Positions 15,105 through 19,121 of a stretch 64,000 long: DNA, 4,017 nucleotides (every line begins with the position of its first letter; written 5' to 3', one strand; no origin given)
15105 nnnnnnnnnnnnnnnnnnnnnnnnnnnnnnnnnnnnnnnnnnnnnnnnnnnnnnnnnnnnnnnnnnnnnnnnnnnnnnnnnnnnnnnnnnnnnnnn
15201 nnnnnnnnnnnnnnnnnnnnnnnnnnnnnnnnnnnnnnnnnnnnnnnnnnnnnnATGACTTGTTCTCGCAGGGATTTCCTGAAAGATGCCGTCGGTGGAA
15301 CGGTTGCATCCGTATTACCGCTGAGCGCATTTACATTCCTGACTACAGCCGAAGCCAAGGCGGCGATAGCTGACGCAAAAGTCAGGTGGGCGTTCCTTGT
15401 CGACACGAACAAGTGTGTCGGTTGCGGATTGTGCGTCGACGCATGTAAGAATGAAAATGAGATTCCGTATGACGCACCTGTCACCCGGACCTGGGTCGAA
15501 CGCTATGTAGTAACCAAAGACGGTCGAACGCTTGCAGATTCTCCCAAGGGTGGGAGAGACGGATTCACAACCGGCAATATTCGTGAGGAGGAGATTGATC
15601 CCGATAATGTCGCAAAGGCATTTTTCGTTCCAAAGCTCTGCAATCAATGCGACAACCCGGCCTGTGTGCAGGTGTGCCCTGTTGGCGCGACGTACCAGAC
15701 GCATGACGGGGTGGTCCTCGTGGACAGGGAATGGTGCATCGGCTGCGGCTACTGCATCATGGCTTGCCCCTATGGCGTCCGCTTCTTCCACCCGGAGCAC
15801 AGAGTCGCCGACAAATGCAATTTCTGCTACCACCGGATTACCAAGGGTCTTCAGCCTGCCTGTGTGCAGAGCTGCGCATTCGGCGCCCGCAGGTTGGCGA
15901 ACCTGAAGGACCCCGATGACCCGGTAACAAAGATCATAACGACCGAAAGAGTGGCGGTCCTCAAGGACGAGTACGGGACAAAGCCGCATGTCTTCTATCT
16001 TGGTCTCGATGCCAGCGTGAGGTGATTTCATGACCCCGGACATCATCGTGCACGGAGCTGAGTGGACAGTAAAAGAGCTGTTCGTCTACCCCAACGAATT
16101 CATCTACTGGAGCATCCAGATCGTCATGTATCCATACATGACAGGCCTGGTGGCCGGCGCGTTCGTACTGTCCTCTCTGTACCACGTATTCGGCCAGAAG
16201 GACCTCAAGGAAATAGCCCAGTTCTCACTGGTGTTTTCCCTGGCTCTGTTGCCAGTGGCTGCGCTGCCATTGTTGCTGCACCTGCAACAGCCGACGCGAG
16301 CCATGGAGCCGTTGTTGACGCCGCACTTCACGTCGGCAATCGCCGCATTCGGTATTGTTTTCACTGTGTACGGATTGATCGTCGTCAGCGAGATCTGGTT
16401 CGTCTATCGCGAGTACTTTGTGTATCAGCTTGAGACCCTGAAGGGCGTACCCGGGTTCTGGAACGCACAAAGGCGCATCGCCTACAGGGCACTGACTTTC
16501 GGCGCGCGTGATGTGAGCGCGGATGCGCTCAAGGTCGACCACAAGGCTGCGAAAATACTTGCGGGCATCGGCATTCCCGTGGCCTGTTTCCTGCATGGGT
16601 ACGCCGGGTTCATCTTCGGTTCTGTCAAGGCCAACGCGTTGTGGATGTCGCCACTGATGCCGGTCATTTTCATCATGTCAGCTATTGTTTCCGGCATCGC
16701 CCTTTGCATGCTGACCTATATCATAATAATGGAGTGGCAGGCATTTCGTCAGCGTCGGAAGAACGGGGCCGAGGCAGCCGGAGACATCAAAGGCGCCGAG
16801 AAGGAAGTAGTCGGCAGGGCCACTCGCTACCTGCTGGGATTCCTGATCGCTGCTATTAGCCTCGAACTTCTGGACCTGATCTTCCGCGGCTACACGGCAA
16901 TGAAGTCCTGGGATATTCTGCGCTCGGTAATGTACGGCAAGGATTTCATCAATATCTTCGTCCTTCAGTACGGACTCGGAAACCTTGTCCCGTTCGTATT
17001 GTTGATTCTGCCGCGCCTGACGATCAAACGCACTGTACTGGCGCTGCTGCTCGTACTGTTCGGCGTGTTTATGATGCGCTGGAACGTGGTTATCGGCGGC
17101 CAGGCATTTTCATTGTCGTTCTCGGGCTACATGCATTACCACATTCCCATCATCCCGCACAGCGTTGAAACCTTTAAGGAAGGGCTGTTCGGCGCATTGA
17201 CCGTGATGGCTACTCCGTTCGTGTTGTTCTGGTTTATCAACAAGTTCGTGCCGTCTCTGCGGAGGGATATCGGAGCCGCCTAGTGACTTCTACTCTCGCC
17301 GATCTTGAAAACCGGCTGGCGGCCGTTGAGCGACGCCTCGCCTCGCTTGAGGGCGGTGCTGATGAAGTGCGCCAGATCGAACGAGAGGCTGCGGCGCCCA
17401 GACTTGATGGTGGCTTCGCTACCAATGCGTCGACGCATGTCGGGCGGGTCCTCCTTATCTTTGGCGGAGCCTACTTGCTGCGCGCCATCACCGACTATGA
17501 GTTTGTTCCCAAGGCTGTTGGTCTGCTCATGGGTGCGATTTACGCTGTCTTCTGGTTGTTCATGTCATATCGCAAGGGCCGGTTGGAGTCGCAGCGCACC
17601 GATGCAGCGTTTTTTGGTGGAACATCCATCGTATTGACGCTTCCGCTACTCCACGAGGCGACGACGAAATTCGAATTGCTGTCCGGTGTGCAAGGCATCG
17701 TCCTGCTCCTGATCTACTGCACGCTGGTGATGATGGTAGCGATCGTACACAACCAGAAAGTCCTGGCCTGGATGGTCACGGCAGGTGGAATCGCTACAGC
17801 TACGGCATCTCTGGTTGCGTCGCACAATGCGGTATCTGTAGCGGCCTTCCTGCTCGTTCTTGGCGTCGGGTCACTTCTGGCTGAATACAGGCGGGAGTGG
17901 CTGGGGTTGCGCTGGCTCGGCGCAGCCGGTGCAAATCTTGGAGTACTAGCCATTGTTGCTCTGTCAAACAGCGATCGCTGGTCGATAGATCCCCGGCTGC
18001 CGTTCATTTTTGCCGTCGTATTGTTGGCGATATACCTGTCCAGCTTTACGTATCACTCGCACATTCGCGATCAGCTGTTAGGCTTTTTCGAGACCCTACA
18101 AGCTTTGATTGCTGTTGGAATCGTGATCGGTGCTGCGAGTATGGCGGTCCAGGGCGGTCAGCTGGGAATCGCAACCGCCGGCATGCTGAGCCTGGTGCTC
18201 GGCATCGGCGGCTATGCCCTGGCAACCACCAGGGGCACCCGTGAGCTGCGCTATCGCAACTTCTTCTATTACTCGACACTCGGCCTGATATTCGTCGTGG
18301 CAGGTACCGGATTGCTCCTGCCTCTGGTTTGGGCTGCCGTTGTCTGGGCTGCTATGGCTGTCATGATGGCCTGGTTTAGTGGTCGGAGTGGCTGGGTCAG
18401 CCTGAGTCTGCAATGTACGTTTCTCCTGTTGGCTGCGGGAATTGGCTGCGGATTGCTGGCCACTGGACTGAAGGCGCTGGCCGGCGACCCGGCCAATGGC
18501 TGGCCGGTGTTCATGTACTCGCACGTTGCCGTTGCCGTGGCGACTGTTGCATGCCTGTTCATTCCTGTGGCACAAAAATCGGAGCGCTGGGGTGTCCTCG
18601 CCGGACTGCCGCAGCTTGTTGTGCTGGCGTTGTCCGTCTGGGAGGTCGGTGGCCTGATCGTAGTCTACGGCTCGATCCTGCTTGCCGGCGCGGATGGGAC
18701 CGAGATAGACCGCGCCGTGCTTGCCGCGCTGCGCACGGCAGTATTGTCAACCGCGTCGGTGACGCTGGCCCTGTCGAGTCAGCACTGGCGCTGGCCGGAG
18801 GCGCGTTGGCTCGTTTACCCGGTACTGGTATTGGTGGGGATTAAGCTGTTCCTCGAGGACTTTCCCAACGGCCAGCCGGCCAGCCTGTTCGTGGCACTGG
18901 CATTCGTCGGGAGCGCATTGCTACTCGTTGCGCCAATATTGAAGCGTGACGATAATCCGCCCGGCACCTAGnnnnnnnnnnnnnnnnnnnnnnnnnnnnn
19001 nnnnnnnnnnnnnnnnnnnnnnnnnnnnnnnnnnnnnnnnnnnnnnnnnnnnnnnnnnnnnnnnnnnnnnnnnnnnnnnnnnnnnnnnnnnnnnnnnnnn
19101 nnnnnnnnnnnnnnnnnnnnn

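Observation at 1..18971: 19-kb respiratory island with about 50 c-heme motifs and four quinone-coupling modules: a hybrid of Shewanella-type and Geobacter-type electron-conduit parts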

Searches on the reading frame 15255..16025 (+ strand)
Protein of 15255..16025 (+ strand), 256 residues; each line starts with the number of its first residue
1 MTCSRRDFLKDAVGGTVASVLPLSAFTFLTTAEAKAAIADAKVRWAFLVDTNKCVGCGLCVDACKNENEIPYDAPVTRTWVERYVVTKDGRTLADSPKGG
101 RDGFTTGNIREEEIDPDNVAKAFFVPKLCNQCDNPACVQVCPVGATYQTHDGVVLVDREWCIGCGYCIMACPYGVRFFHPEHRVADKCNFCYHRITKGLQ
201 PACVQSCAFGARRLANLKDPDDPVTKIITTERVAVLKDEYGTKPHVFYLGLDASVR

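Call 8: search_protein_families(library=pfam, proteins=[window:15255-16025:+], max_evalue=0.01)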
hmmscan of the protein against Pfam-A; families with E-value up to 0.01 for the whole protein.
window:15255-16025:+ (256 aa): 15 families
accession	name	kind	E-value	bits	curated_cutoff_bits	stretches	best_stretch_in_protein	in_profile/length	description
PF13247.11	Fer4_11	-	4.6e-25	88.2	26.2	1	122-215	3-98/100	4Fe-4S dicluster domain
PF00037.32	Fer4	-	1.1e-14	54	21.1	2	155-175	2-22/24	4Fe-4S binding domain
PF12838.12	Fer4_7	-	1.1e-13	51.8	27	2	53-145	1-52/52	4Fe-4S dicluster domain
PF12837.12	Fer4_6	-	2.9e-13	49.5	25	2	153-175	1-23/24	4Fe-4S binding domain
PF12797.12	Fer4_2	-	4.9e-13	48.5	24.5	2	153-173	2-22/22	4Fe-4S binding domain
PF13237.11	Fer4_10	-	6.4e-11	42.5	25.5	3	124-172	4-53/53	4Fe-4S dicluster domain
PF13187.11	Fer4_9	-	5.4e-10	39.6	27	2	129-174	2-50/52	4Fe-4S dicluster domain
PF12798.12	Fer4_3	-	1.3e-08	35.4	27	0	161-174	1-14/15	4Fe-4S binding domain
PF13183.11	Fer4_8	-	2.8e-08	34.6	27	1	52-144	3-67/68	4Fe-4S dicluster domain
PF14697.11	Fer4_21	-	1.4e-07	32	35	1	49-65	3-52/59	4Fe-4S dicluster domain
PF13534.11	Fer4_17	-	1.8e-07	32.1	22.2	0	161-207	2-46/61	4Fe-4S dicluster domain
PF12800.12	Fer4_4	-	3.1e-07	30.6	24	2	159-174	2-17/17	4Fe-4S binding domain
PF25160.1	LdpA_Fe-S-bd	-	9.3e-07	29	27.6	1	131-174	4-41/49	LdpA Fe-S cluster-binding domain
PF13484.11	Fer4_16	-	7.8e-05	23.8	30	0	159-173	51-65/66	4Fe-4S double cluster binding domain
PF13459.11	Fer4_15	-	0.00023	22.3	22.4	0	154-172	1-19/66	4Fe-4S single cluster domain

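Call 33: search_protein_families(library=ncbifam, proteins=[window:15255-16025:+], max_evalue=0.001)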
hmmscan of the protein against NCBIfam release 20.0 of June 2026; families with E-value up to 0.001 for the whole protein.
window:15255-16025:+ (256 aa): 68 families (the best 25 are shown)
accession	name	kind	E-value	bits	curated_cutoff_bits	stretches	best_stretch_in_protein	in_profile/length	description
NF011569.0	PRK14993.1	equivalog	9.3e-64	215.2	416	2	115-253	86-226/244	tetrathionate reductase subunit TtrB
NF045797.1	DsrO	equivalog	1.2e-57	195.1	200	2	108-249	82-234/235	sulfate reduction electron transfer complex DsrMKJOP subunit DsrO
TIGR03149.1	cyt_nit_nrfC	equivalog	1.5e-48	165.1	377.6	2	123-249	88-216/225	cytochrome c nitrite reductase Fe-S protein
NF041715.1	arsenate_red_ArrB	equivalog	1.2e-40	139.5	450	3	182-249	158-225/233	arsenate respiratory reductase iron-sulfur subunit ArrB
TIGR03478.1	DMSO_red_II_bet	subfamily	2.6e-37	128.4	480.7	1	122-249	124-253/321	DMSO reductase family type II enzyme, iron-sulfur subunit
TIGR02951.1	DMSO_dmsB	equivalog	1.6e-33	116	214.1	1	46-211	3-147/161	DMSO/selenate family reductase complex B subunit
NF042979.1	EthbenzDh_ebdB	equivalog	2.9e-33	115.2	740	2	122-249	146-275/354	ethylbenzene dehydrogenase subunit beta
NF008134.0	PRK10882.1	equivalog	2.4e-31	109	263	1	3-211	2-202/329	hydrogenase 2 operon protein HybA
NF045715.1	sulf_resp_HmcB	equivalog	4.2e-29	101.6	420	1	5-212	2-193/307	sulfate respiration complex iron-sulfur protein HmcB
TIGR01582.1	FDH-beta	equivalog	7.7e-28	97.4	334.7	1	31-219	8-184/283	formate dehydrogenase subunit beta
NF041782.1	mnquin_red_QrcC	equivalog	1.4e-26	93.7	400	3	121-179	57-119/239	menaquinone reductase iron-sulfur cluster-binding subunit QrcC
NF038355.1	FDH3_beta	equivalog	3.3e-23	82.6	240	2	128-196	53-126/180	formate dehydrogenase FDH3 subunit beta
TIGR01660.1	narH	equivalog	2.1e-22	79.2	524.05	1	123-247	177-299/492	nitrate reductase subunit beta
NF007382.0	PRK09898.1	equivalog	2.6e-21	76.1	213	1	124-219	118-205/208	ferredoxin-like protein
NF009451.0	PRK12809.1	equivalog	1.1e-13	50.4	1154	1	126-216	53-138/639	formate-dependent uric acid utilization protein YgfT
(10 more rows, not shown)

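Call 44: search_solved_structures(query=window:15255-16025:+, max_evalue=1e-10)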
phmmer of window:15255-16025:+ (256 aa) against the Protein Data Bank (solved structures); distinct sequences matched with E-value up to 1e-10: 17.
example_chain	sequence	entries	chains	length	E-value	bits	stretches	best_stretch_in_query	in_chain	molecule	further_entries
2vpw_B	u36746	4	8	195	8.5e-47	162.8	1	109-251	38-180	NRFC PROTEIN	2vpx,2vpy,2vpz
2ivf_B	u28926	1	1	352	2e-34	122.2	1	123-249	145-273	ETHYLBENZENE DEHYDROGENASE BETA-SUBUNIT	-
6cz7_B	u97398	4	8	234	5.3e-34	120.8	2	120-179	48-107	4Fe-4S ferredoxin, iron-sulfur binding domain protein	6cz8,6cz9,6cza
4ydd_B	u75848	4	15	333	2.9e-29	105.3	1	121-249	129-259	DMSO reductase family type II enzyme, iron-sulfur subunit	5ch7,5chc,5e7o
1q16_B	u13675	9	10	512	2.2e-23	86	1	123-233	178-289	Respiratory nitrate reductase 1 beta chain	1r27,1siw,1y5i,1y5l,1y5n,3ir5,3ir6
1y4z_B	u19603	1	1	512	1.4e-22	83.4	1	123-233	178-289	Respiratory nitrate reductase 1 beta chain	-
3egw_B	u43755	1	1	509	1.9e-22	82.9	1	123-233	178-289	Respiratory nitrate reductase 1 beta chain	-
1kqf_B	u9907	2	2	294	2.1e-22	82.8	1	128-219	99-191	FORMATE DEHYDROGENASE, NITRATE-INDUCIBLE, IRON-SULFUR SUBUNIT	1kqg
7b04_A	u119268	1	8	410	5.1e-22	81.5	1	96-249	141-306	Nitrite oxidoreductase subunit B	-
6btm_B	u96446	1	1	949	1.5e-20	76.7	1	47-179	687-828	Alternative Complex III subunit B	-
4v4c_B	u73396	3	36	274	5.4e-19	71.6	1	124-251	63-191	Pyrogallol hydroxytransferase small subunit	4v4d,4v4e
9vap_B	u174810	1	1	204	5.4e-17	65.1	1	126-219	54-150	4Fe-4S dicluster domain-containing protein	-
9mqx_E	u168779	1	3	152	4.4e-16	62.1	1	124-207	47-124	Fe-S-cluster-containing hydrogenase subunit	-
6f0k_B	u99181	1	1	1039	1.5e-12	50.5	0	43-179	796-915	Fe-S-cluster-containing hydrogenase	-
9sw6_G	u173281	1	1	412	4.1e-12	49.1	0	135-178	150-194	Polyferredoxin protein MvhB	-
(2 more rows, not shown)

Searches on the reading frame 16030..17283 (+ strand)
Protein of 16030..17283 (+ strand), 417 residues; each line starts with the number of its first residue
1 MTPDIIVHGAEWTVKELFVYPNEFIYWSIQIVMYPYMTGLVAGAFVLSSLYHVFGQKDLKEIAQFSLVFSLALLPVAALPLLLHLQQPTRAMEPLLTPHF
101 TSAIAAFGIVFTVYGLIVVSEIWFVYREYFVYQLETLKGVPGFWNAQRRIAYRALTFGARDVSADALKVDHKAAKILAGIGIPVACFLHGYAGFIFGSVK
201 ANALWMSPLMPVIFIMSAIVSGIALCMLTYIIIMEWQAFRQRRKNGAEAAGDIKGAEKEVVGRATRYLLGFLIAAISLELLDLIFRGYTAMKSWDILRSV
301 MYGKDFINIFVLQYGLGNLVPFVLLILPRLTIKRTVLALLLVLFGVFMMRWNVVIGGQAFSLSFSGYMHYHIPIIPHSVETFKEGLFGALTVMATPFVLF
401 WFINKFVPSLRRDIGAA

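Call 8: search_protein_families(library=pfam, proteins=[window:16030-17283:+], max_evalue=0.01)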
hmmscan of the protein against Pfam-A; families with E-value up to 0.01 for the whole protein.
window:16030-17283:+ (417 aa): 1 family
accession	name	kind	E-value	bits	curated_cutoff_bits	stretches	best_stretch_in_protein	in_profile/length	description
PF03916.19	NrfD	-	2.9e-36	126.1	25.8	1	25-360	9-311/313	Polysulphide reductase, NrfD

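Call 9: search_protein_families(library=ncbifam, proteins=[window:16030-17283:+], max_evalue=0.01)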
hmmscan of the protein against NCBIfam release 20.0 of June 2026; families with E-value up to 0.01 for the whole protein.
window:16030-17283:+ (417 aa): 2 families
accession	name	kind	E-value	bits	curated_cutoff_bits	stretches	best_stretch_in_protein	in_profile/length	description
TIGR03148.1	cyt_nit_nrfD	equivalog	1.7e-09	37.4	347.6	1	25-358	8-312/316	cytochrome c nitrite reductase subunit NrfD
NF045798.1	DsrP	equivalog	1.2e-06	28.2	350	1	171-241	147-217/346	sulfate reduction electron transfer complex DsrMKJOP subunit DsrP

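Call 43: search_solved_structures(query=window:16030-17283:+, max_evalue=0.01)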
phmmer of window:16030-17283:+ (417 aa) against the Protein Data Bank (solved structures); distinct sequences matched with E-value up to 0.01: 0.

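Call 80: find_homologous_proteins(query=window:16030-17283:+, max_evalue=1e-10)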
Query window:16030-17283:+ (417 aa): 7438 proteins with E <= 1e-10 among 8000 candidates; the best 120 are listed.
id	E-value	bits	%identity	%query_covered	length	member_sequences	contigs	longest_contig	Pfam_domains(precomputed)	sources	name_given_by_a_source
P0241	1.9e-258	876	94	100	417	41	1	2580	PF03916.20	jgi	jgi:Ni/Fe-hydrogenase subunit HybB-like protein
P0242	2.5e-255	865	93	100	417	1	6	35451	PF03916.20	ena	-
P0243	9.4e-251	850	91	100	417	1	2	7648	PF03916.20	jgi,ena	-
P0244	2.5e-250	849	91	100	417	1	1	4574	PF03916.20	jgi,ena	-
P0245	3.3e-248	842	90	100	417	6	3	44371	PF03916.20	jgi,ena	jgi:predicted membrane protein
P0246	5.8e-248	841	91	100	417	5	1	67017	PF03916.20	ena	-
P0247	9.7e-248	840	90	100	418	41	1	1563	PF03916.20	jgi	-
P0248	1.6e-247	840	90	100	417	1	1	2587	PF03916.20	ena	-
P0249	5.8e-247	838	90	100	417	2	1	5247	PF03916.20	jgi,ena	-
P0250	1.1e-246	837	90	100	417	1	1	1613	PF03916.20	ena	-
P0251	1.2e-246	837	90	100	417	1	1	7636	PF03916.20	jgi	jgi:predicted membrane protein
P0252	2.0e-246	836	90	100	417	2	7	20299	PF03916.20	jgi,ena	jgi:predicted membrane protein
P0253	2.2e-246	836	91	99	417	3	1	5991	PF03916.20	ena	-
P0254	5.1e-246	835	89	100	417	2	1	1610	PF03916.20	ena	-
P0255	6.1e-246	834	89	100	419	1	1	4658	PF03916.20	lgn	-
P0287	3.1e-240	816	88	100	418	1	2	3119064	PF03916.20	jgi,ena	-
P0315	2.2e-238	809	87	100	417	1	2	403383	PF03916.20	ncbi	-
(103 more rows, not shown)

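Call 81: find_encoding_contigs(protein=P0315, flank=10000, max_places=1)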
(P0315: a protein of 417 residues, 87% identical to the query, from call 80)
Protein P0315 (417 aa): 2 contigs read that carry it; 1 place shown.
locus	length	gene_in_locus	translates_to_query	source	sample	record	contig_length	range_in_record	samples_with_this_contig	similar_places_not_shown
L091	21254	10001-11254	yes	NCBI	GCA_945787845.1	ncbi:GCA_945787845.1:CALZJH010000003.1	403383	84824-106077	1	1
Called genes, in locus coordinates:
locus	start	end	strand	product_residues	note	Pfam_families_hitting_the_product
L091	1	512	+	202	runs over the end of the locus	PF00034:Cytochrom_C (faint), PF13442:Cytochrome_CBB3 (faint)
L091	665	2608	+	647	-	PF02085:Cytochrom_CIII (faint), PF09699:Paired_CXXCH_1 (faint), PF14522:Cytochrome_C7 (faint), PF14537:Cytochrom_c3_2 (faint), PF01292:Ni_hydr_CYTB (weak)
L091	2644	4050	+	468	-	PF03264:Cytochrom_NNT (weak)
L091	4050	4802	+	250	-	PF01127:Sdh_cyt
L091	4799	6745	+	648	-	PF00890:FAD_binding_2, PF07992:Pyr_redox_2 (faint), PF02910:Succ_DH_flav_C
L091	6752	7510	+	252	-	PF13085:Fer2_3, PF12838:Fer4_7 (weak), PF13183:Fer4_8, PF13534:Fer4_17 (weak)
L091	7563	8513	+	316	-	PF00326:Peptidase_S9 (weak)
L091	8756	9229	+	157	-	PF09699:Paired_CXXCH_1 (faint), PF14537:Cytochrom_c3_2 (weak)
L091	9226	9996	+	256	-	PF00037:Fer4 (weak), PF12797:Fer4_2 (weak), PF12838:Fer4_7 (weak), PF13183:Fer4_8 (weak), PF13247:Fer4_11, PF13187:Fer4_9 (weak), PF13237:Fer4_10 (weak), PF00037:Fer4, +7 more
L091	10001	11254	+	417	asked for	PF03916:NrfD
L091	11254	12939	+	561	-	PF10101:DUF2339 (faint)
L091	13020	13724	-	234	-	-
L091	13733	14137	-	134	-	PF00571:CBS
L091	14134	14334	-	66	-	-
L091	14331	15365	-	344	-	PF02424:ApbE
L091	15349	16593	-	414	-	PF00111:Fer2, PF00970:FAD_binding_6, PF00175:NAD_binding_1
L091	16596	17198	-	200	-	PF02508:Rnf-Nqr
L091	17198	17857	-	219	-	PF02508:Rnf-Nqr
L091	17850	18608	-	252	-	PF04205:FMN_bind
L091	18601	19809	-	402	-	PF03116:NQR2_RnfD_RnfE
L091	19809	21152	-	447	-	PF05896:NQRA_N, PF24836:NQRA_2nd, PF11973:NQRA_SLBB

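Call 82: find_encoding_contigs(protein=P0287, flank=10000, max_places=1)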
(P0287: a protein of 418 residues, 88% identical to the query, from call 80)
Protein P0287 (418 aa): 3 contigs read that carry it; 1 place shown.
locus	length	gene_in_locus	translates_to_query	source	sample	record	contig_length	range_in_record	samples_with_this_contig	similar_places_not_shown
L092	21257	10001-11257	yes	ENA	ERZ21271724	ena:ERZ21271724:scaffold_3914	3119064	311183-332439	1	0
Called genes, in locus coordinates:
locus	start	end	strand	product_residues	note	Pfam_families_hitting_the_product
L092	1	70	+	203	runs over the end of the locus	PF00034:Cytochrom_C (faint), PF13442:Cytochrome_CBB3 (faint)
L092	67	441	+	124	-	PF13577:SnoaL_4 (weak), PF14534:DUF4440 (weak), PF12680:SnoaL_2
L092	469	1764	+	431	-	PF04055:Radical_SAM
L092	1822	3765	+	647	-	PF09699:Paired_CXXCH_1 (faint), PF02085:Cytochrom_CIII (faint), PF03264:Cytochrom_NNT (faint), PF14537:Cytochrom_c3_2 (faint), PF22113:Mtrc-MtrF_II-IV_dom (faint), PF14522:Cytochrome_C7 (weak)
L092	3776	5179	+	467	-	PF03264:Cytochrom_NNT (weak), PF14522:Cytochrome_C7 (faint)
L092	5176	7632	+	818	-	PF01127:Sdh_cyt, PF00890:FAD_binding_2, PF01266:DAO (weak), PF03486:HI0933_like (faint), PF07992:Pyr_redox_2 (weak)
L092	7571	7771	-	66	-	-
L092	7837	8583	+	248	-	PF13085:Fer2_3, PF13183:Fer4_8, PF13534:Fer4_17 (weak)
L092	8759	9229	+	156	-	PF14522:Cytochrome_C7 (faint), PF09699:Paired_CXXCH_1 (faint), PF02085:Cytochrom_CIII (weak), PF14537:Cytochrom_c3_2 (weak)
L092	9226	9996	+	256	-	PF12838:Fer4_7, PF13183:Fer4_8 (weak), PF13247:Fer4_11, PF13187:Fer4_9 (weak), PF13237:Fer4_10 (weak), PF12797:Fer4_2 (weak), PF00037:Fer4, PF12837:Fer4_6 (weak), +5 more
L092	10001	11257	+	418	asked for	PF03916:NrfD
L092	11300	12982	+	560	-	-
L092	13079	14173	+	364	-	PF11563:Protoglobin, PF00990:GGDEF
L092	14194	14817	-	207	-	PF13442:Cytochrome_CBB3 (faint), PF00034:Cytochrom_C (faint)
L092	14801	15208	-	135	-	PF00571:CBS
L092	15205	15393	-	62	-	-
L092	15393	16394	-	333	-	PF02424:ApbE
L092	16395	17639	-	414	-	PF00111:Fer2, PF00970:FAD_binding_6 (weak), PF00175:NAD_binding_1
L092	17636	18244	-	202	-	PF02508:Rnf-Nqr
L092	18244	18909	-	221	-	PF02508:Rnf-Nqr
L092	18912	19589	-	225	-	PF04205:FMN_bind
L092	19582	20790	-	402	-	PF03116:NQR2_RnfD_RnfE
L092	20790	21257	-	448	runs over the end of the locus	PF05896:NQRA_N, PF24836:NQRA_2nd, PF11973:NQRA_SLBB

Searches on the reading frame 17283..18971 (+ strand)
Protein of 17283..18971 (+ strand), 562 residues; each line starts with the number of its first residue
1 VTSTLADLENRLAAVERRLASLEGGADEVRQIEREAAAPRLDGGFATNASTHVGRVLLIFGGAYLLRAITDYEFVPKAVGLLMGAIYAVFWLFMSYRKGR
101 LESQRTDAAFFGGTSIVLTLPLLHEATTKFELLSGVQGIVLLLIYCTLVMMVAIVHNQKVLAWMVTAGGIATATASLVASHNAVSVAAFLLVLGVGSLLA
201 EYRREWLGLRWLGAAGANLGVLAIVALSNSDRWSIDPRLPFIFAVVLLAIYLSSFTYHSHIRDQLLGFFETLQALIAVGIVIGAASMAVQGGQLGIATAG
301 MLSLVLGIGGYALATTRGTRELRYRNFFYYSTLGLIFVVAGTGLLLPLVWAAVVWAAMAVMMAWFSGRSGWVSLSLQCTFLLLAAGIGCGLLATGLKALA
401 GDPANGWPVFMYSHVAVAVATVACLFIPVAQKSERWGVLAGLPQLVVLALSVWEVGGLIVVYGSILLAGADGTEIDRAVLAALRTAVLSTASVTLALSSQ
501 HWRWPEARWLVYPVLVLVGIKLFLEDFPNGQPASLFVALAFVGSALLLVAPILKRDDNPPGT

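Call 8: search_protein_families(library=pfam, proteins=[window:17283-18971:+], max_evalue=0.01)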
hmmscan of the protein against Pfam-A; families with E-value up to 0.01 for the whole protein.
window:17283-18971:+ (562 aa): 1 family
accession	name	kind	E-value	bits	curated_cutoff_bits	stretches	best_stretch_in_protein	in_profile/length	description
PF10101.14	DUF2339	-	3.7e-13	49.6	33.6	1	48-383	3-342/659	Predicted membrane protein (DUF2339)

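Call 33: search_protein_families(library=ncbifam, proteins=[window:17283-18971:+], max_evalue=0.001)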
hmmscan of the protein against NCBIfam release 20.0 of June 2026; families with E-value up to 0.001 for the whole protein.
window:17283-18971:+ (562 aa): 0 families
